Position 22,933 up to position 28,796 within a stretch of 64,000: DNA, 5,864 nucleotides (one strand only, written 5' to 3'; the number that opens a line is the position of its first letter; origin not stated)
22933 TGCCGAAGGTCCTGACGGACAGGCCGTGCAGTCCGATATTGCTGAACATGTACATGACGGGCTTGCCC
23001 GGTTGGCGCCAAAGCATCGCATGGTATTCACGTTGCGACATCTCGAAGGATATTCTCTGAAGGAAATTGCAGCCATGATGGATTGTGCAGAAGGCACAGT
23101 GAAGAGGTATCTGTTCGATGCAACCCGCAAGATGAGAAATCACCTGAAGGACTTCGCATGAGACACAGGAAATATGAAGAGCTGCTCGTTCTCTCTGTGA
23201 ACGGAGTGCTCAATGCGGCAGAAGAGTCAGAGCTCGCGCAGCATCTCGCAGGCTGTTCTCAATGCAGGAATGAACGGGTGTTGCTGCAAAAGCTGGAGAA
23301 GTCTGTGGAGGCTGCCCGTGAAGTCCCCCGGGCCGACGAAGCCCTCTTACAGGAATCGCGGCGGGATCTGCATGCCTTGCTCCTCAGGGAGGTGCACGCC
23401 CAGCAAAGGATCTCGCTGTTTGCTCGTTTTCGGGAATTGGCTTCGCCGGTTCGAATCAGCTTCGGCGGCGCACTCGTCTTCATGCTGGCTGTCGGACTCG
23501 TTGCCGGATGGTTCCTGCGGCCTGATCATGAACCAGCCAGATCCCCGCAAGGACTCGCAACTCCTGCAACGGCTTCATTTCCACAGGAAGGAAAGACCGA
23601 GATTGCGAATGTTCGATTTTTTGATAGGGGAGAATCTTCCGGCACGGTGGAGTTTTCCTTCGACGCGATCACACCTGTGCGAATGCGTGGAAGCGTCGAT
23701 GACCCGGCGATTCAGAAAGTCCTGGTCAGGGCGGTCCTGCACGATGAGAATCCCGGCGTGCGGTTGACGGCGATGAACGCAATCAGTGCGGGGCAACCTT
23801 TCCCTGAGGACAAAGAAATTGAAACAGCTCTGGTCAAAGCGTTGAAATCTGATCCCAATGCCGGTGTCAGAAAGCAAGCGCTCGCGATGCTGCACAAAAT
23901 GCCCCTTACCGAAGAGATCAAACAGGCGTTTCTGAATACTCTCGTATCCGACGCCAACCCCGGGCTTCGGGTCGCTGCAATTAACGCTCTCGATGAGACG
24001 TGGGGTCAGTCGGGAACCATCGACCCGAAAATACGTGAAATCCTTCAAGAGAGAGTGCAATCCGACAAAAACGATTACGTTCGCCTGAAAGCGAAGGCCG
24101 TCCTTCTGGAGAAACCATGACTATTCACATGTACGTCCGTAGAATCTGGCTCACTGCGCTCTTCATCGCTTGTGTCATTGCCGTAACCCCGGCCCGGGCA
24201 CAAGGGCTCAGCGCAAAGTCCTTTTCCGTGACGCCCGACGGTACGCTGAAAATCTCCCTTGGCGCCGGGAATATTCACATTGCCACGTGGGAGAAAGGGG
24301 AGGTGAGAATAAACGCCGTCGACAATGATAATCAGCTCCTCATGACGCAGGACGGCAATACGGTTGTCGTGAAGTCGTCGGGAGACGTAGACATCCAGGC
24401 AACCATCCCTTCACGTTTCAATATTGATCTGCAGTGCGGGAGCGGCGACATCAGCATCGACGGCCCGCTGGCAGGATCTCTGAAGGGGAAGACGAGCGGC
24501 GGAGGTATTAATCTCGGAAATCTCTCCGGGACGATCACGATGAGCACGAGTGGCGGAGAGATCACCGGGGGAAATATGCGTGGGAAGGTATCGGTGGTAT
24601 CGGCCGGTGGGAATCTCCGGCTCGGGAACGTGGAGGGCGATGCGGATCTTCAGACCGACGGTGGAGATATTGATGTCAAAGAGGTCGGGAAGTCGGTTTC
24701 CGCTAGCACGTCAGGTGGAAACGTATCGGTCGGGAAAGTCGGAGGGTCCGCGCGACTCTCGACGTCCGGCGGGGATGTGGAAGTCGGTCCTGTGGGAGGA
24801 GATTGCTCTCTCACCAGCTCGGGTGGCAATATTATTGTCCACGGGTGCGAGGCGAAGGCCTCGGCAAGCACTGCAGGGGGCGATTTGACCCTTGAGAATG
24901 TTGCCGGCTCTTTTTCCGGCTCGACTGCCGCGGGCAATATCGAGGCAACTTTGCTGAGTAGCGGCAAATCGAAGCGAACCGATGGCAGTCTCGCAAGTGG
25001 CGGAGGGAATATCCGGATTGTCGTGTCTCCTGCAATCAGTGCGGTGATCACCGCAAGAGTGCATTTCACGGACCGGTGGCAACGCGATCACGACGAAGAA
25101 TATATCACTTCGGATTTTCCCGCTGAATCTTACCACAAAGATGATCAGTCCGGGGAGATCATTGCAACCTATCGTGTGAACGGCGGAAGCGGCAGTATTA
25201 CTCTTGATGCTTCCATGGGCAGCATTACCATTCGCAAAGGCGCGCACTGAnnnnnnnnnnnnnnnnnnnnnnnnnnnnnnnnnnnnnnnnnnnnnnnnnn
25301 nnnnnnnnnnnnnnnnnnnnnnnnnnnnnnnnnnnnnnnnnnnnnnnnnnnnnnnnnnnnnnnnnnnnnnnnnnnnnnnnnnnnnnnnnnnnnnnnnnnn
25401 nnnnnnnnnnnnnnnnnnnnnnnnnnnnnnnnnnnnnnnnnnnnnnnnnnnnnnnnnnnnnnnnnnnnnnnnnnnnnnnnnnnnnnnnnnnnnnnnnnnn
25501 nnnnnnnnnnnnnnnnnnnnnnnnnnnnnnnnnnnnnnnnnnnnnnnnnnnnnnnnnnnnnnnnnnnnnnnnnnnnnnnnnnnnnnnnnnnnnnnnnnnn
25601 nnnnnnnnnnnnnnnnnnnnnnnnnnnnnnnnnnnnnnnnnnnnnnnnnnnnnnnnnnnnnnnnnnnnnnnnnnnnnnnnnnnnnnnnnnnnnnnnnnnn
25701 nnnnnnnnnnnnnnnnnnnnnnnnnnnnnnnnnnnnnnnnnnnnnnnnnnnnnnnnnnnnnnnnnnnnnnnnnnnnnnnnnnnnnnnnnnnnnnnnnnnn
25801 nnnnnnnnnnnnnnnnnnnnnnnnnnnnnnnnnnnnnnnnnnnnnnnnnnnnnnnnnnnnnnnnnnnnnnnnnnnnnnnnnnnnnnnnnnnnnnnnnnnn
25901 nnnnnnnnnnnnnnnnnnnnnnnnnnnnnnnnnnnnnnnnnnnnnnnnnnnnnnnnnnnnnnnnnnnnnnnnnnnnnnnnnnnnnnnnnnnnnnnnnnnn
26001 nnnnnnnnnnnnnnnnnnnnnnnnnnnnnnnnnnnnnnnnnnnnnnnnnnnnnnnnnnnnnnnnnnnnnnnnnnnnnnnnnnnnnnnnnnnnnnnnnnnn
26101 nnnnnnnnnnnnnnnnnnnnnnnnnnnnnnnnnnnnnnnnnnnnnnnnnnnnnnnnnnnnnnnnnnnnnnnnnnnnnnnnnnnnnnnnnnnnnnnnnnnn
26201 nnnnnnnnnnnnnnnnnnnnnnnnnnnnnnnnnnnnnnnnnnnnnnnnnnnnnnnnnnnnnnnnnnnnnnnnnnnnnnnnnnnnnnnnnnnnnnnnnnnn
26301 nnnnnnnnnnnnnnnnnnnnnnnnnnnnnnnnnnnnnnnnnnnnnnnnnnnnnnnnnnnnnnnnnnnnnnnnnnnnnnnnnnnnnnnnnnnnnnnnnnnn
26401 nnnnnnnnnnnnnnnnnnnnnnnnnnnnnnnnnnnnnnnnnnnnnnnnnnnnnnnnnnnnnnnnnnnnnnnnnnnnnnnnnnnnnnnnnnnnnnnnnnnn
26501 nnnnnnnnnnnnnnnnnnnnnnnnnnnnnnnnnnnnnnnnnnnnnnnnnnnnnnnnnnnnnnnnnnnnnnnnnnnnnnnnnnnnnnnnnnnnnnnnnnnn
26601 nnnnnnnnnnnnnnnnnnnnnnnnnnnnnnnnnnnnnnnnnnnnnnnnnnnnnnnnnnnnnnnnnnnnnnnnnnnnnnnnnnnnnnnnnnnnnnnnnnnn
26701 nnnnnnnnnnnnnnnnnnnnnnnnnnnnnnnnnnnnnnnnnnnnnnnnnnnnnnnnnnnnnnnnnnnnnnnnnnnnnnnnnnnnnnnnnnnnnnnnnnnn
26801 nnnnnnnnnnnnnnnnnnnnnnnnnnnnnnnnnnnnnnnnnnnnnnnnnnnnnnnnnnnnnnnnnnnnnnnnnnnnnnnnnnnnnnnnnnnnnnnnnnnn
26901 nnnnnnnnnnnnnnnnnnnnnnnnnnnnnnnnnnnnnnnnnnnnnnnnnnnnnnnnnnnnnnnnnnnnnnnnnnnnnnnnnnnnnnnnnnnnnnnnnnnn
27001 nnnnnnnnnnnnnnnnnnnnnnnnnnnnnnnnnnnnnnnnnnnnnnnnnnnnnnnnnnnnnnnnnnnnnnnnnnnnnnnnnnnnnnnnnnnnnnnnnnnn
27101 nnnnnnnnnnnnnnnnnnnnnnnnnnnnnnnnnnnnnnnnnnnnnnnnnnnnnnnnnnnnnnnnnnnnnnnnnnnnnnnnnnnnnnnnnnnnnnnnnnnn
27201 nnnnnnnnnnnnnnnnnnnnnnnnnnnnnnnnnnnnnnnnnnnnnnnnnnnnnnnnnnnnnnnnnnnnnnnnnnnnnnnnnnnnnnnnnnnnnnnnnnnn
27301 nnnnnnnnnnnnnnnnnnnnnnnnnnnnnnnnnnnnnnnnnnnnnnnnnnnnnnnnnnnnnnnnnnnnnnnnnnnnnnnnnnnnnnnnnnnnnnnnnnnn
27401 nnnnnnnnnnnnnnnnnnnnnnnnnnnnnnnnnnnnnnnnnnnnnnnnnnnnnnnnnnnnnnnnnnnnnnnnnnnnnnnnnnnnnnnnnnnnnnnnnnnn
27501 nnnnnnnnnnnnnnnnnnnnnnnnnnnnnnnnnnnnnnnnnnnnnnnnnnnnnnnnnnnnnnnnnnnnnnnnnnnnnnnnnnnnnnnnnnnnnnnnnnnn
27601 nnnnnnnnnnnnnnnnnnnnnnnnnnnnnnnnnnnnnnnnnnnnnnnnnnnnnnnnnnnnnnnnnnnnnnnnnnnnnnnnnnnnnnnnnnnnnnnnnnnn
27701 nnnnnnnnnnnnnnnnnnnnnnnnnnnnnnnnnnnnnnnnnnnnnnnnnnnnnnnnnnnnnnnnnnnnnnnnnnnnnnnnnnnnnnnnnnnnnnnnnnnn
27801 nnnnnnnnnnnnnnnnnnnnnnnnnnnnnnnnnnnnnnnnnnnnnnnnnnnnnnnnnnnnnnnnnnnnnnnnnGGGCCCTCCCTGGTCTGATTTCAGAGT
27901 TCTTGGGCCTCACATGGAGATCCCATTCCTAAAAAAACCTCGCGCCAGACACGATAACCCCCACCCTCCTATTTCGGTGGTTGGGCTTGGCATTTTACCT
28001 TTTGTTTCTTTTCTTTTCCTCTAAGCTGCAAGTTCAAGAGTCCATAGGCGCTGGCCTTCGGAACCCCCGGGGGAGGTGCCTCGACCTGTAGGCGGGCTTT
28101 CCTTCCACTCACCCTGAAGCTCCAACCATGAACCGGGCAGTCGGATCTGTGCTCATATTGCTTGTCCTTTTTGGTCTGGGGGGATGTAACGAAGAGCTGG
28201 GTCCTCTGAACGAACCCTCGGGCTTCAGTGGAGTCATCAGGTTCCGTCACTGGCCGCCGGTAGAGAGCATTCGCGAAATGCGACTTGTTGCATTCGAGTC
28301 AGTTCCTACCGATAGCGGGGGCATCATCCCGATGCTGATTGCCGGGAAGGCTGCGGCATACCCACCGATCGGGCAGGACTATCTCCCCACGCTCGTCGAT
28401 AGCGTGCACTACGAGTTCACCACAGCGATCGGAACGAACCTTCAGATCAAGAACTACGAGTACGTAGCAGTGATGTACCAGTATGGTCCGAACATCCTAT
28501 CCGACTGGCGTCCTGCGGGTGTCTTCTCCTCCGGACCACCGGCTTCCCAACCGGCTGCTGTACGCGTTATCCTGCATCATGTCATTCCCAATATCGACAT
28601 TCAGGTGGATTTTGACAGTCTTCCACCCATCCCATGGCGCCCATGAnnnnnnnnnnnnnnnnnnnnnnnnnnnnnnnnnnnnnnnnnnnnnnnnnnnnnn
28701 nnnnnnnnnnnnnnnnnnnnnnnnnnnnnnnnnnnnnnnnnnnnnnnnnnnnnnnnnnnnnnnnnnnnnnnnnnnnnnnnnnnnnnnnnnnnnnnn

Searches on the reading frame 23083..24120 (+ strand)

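Call 32: search_protein_families(library=pfam, proteins=[window:23083-24120:+], max_evalue=0.0001)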
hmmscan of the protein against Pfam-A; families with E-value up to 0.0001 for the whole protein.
window:23083-24120:+ (345 aa): 4 families
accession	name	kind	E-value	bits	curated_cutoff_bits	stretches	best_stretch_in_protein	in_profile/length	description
PF13646.12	HEAT_2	-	5e-14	52.8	27.7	1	249-339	3-85/88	HEAT repeats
PF02985.28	HEAT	-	1.8e-07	31.2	23.5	0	214-235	5-25/31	HEAT repeat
PF13490.11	zf-HC2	-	8.1e-06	26.3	22.2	1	30-62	3-35/35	Putative zinc-finger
PF12717.13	Cnd1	-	1.2e-05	25.9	26.4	0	250-320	26-100/162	non-SMC mitotic condensation complex subunit 1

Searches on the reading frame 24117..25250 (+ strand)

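Call 32: search_protein_families(library=pfam, proteins=[window:24117-25250:+], max_evalue=0.0001)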
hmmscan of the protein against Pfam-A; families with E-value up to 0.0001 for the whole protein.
window:24117-25250:+ (377 aa): 1 family
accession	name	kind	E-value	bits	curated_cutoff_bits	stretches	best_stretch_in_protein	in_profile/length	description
PF13349.12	DUF4097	-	4.7e-08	33.1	22.9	1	43-116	138-212/247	Toastrack DUF4097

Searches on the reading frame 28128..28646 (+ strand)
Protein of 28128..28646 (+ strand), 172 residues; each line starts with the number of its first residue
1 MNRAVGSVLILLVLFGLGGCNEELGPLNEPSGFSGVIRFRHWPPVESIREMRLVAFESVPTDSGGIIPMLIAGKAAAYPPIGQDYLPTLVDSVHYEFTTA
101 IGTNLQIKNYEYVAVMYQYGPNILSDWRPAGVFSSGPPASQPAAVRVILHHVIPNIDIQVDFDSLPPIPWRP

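Call 4: search_protein_families(library=pfam, proteins=[window:28128-28646:+], max_evalue=0.01)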
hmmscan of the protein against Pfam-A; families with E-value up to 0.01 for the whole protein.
window:28128-28646:+ (172 aa): 0 families
